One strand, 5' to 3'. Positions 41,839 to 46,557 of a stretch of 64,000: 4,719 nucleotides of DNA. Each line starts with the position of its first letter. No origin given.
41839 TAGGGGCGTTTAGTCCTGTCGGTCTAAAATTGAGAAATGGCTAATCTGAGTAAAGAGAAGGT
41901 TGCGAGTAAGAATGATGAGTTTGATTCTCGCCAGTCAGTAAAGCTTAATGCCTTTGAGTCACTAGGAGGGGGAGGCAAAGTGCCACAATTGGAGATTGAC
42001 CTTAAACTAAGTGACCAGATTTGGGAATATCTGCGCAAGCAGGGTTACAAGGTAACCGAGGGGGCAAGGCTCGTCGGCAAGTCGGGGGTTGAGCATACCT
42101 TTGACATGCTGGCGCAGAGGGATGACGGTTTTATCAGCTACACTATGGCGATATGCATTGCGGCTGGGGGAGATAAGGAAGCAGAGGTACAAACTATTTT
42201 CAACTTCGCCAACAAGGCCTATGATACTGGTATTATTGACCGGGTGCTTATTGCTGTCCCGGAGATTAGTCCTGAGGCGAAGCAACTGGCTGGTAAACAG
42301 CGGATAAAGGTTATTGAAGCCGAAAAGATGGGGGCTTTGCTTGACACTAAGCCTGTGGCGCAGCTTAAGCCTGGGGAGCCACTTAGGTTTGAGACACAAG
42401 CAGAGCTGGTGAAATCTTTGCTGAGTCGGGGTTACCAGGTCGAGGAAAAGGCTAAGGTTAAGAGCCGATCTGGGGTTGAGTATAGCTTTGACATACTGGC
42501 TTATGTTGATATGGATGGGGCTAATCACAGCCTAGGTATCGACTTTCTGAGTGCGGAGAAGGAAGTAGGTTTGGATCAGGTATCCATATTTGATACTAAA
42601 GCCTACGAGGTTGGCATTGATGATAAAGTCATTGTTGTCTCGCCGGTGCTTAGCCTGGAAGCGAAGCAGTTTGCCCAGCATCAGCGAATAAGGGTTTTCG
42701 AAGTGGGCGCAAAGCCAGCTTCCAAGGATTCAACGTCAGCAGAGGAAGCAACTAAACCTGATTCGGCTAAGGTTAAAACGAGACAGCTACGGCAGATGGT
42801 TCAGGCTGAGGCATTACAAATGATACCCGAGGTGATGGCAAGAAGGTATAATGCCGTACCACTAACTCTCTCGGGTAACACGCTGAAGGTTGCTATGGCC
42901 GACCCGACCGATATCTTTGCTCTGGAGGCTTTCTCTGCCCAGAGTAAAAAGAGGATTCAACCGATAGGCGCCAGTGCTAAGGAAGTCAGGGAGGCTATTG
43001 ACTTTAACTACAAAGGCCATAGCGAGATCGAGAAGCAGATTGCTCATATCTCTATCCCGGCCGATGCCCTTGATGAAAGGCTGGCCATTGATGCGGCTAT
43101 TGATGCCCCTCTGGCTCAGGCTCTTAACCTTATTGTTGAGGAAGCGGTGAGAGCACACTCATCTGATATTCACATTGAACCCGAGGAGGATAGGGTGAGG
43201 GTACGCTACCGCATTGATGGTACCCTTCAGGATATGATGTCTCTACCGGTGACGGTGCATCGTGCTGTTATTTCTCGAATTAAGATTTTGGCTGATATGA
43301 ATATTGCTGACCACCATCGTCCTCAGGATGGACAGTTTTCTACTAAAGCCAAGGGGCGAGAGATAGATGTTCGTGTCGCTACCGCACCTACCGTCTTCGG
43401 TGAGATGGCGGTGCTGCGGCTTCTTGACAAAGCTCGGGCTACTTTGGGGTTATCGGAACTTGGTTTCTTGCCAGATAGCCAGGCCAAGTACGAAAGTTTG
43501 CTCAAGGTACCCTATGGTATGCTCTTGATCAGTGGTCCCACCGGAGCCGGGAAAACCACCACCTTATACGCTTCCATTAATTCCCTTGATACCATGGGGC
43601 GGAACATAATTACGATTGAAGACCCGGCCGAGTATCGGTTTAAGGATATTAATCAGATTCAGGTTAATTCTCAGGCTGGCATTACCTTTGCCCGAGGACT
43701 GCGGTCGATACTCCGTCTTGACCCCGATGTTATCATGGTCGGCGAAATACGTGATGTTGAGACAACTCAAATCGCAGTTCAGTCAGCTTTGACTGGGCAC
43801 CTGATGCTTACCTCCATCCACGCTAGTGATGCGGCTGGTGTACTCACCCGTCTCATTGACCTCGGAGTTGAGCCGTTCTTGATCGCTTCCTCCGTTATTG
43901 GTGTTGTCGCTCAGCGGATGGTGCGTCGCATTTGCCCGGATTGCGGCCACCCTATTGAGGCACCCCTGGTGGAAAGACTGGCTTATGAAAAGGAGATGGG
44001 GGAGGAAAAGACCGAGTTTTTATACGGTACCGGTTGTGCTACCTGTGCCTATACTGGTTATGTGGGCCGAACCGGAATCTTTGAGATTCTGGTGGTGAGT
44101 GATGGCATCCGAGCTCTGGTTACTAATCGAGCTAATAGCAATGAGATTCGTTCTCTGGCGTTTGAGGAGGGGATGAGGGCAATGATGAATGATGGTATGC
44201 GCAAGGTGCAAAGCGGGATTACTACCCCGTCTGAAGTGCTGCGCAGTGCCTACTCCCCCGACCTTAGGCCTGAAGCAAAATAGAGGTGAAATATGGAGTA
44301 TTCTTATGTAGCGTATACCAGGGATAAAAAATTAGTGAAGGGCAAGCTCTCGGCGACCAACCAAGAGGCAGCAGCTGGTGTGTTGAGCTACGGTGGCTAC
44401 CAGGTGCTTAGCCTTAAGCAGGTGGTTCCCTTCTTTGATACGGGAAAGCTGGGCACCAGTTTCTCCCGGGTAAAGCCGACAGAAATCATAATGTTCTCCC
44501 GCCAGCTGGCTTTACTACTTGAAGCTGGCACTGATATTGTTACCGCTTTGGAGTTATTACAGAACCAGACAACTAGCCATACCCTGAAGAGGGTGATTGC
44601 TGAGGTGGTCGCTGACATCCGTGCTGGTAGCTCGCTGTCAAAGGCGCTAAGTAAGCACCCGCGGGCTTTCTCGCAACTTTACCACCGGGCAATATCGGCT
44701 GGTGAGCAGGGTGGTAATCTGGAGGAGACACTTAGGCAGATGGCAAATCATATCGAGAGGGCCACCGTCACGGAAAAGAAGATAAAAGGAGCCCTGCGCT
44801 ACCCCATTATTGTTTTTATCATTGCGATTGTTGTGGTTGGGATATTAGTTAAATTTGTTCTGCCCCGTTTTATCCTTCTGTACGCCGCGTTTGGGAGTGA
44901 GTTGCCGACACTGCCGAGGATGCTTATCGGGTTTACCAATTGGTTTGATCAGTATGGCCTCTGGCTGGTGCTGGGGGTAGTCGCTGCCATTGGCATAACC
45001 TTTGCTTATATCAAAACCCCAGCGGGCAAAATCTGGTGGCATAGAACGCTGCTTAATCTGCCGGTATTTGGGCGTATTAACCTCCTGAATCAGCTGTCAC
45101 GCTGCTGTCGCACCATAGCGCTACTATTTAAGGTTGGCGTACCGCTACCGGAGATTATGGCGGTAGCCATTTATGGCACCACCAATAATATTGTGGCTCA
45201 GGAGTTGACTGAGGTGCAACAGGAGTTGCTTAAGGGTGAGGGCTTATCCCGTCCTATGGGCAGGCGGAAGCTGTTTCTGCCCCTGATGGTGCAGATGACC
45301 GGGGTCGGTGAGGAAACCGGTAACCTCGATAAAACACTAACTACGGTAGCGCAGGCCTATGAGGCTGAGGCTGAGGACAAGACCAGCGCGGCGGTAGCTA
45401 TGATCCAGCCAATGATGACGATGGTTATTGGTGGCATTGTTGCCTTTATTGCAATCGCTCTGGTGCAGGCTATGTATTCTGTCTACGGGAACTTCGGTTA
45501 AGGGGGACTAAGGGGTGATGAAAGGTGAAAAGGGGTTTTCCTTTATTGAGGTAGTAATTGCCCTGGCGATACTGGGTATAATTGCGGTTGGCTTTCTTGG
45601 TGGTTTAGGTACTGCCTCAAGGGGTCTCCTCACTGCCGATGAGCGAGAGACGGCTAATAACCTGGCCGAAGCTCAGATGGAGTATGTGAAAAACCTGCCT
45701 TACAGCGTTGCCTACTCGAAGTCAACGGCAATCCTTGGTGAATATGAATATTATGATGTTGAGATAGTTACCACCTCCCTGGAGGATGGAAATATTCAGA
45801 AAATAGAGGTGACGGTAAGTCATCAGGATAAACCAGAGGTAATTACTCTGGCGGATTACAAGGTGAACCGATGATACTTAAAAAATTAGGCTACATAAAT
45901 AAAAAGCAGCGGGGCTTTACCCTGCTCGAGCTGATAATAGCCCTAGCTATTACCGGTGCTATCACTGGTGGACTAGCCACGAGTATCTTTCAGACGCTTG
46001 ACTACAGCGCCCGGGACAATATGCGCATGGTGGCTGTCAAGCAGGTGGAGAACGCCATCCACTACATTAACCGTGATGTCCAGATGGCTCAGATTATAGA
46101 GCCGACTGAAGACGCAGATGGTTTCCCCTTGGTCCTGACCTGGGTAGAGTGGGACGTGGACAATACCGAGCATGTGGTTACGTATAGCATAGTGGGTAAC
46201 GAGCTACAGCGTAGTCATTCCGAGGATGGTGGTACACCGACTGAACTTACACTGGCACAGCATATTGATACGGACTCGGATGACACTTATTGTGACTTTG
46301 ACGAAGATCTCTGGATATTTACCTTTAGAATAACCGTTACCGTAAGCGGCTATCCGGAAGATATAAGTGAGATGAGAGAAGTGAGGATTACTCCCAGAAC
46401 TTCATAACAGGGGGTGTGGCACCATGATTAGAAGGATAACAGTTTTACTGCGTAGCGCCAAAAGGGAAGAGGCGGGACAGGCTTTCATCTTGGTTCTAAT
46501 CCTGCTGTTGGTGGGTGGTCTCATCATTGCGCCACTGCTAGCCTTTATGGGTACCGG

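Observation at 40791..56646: Candidate new system: a type IV pilus controlled through paired degenerate nuclease-fold modules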

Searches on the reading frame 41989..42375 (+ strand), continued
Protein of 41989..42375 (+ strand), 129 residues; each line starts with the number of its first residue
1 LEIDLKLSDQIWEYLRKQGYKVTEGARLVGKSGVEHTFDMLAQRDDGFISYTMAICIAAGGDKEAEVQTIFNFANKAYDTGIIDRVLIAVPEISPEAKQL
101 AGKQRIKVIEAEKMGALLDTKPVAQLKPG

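Call 76: find_encoding_contigs(protein=P0131, flank=10000, max_places=1)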
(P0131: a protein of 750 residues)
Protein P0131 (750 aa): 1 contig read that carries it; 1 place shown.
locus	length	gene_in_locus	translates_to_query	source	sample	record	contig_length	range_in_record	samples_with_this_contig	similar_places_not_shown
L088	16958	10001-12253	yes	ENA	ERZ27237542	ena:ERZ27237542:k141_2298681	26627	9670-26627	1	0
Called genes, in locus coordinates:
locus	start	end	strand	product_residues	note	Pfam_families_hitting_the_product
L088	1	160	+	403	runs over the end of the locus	PF13485:Peptidase_MA_2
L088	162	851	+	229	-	PF20582:UPF0758_N, PF12826:HHH_2, PF14520:HHH_5, PF00633:HHH (weak), PF04002:RadC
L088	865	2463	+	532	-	PF00496:SBP_bac_5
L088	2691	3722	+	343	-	PF00850:Hist_deacetyl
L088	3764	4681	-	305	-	PF07549:Sec_GG (weak), PF02355:SecD_SecF_C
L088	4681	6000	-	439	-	PF21760:SecD_1st, PF22599:SecDF_P1_head, PF00873:ACR_tran (faint), PF02355:SecD_SecF_C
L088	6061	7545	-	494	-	PF01743:PolyA_pol, PF12627:PolyA_pol_RNAbd, PF01966:HD, PF13735:tRNA_NucTran2_2 (weak)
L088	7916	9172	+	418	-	PF01590:GAF, PF13185:GAF_2, PF13492:GAF_3, PF00512:HisKA, PF02518:HATPase_c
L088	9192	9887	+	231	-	PF00072:Response_reg, PF00486:Trans_reg_C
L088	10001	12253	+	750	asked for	PF00072:Response_reg, PF12773:DZR (faint), PF18551:TackOD1, PF04471:Mrr_cat (weak)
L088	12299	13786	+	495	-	PF13506:Glyco_transf_21, PF00535:Glycos_transf_2, PF10111:Glyco_tranf_2_2, PF13641:Glyco_tranf_2_3, PF01644:Chitin_synth_1, PF03142:Chitin_synth_2, PF13632:Glyco_trans_2_3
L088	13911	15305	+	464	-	PF02826:2-Hacid_dh_C (faint), PF03446:NAD_binding_2 (weak), PF03721:UDPG_MGDP_dh_N, PF00984:UDPG_MGDP_dh, PF03720:UDPG_MGDP_dh_C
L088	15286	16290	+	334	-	PF01073:3Beta_HSD, PF01370:Epimerase, PF02719:Polysacc_synt_2, PF04321:RmlD_sub_bind, PF16363:GDP_Man_Dehyd, PF13460:NAD_binding_10, PF07993:NAD_binding_4 (weak)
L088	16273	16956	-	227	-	?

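Call 78: find_encoding_contigs(protein=P0152, flank=10000, max_places=1)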
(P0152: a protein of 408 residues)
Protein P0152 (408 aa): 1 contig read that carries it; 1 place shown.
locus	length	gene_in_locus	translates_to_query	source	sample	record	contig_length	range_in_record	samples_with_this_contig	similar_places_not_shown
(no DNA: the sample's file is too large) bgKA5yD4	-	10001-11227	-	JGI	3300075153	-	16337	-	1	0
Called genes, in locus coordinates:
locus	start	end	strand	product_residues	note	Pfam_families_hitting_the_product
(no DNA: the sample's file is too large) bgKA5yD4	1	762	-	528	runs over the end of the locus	?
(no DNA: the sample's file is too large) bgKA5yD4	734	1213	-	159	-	PF01757:Acyl_transf_3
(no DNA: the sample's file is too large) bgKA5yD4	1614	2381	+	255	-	PF00398:RrnaAD (weak), PF05175:MTS (weak), PF13489:Methyltransf_23, PF13847:Methyltransf_31, PF08241:Methyltransf_11, PF08242:Methyltransf_12, PF13649:Methyltransf_25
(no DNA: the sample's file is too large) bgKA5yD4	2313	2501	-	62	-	-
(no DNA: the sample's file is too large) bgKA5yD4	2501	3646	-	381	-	PF01266:DAO, PF13450:NAD_binding_8 (faint), PF13738:Pyr_redox_3 (faint)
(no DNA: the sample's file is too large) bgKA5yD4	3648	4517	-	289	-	PF01370:Epimerase, PF04321:RmlD_sub_bind, PF16363:GDP_Man_Dehyd, PF02719:Polysacc_synt_2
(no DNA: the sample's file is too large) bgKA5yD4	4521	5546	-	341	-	PF01073:3Beta_HSD, PF01370:Epimerase, PF02719:Polysacc_synt_2 (faint), PF04321:RmlD_sub_bind, PF05368:NmrA (weak), PF07993:NAD_binding_4 (faint), PF13460:NAD_binding_10 (weak), PF16363:GDP_Man_Dehyd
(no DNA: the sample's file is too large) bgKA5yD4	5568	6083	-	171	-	PF00908:dTDP_sugar_isom, PF14667:Polysacc_synt_C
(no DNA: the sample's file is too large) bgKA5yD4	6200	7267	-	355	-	PF00483:NTP_transferase, PF12804:NTP_transf_3 (weak), PF24894:Hexapep_GlmU (faint), PF07959:Fucose_pyrophosphorylase (faint), PF25084:LbH_EIF2B (weak), PF25087:GMPPB_C (faint)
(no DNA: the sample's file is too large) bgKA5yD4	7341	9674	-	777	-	PF02516:STT3, PF22627:AglB_core-like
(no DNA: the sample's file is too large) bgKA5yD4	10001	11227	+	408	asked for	-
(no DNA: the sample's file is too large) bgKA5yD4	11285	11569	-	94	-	-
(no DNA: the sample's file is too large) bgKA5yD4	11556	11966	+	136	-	PF11611:DUF4352 (weak)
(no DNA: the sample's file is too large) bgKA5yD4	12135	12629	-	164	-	-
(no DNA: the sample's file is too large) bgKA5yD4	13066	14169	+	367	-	PF00795:CN_hydrolase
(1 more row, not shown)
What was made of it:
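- A helical fusion lies next to AglB (call 78).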

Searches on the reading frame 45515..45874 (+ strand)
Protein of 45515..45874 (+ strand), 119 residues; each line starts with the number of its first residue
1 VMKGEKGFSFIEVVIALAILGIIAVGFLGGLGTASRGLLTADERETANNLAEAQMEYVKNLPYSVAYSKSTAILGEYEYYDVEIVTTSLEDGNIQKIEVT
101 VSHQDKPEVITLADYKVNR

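Call 4: search_protein_families(library=pfam, proteins=[window:45515-45874:+], max_evalue=0.01)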
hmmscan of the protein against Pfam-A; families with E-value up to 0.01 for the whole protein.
window:45515-45874:+ (119 aa): 1 family
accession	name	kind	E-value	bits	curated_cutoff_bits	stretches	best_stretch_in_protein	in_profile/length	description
PF07963.17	N_methyl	-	1.2e-07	31.5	21.2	1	2-27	1-26/27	Prokaryotic N-terminal methylation motif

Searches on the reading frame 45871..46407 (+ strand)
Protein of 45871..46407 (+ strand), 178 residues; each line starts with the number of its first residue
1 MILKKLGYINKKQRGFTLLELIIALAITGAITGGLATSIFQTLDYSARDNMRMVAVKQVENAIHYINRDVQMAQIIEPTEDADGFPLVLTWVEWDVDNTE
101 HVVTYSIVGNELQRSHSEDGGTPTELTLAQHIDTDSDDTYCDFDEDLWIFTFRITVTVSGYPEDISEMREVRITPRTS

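Call 4: search_protein_families(library=pfam, proteins=[window:45871-46407:+], max_evalue=0.01)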
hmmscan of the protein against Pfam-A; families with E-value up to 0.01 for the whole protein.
window:45871-46407:+ (178 aa): 1 family
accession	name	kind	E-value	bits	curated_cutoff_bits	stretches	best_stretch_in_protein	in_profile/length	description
PF07963.17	N_methyl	-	7.8e-09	35.2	21.2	1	11-35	2-26/27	Prokaryotic N-terminal methylation motif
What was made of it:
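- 45515..46407 (+): Two minor pilins (119 and 178 aa). N_methyl motif in both (call 4).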
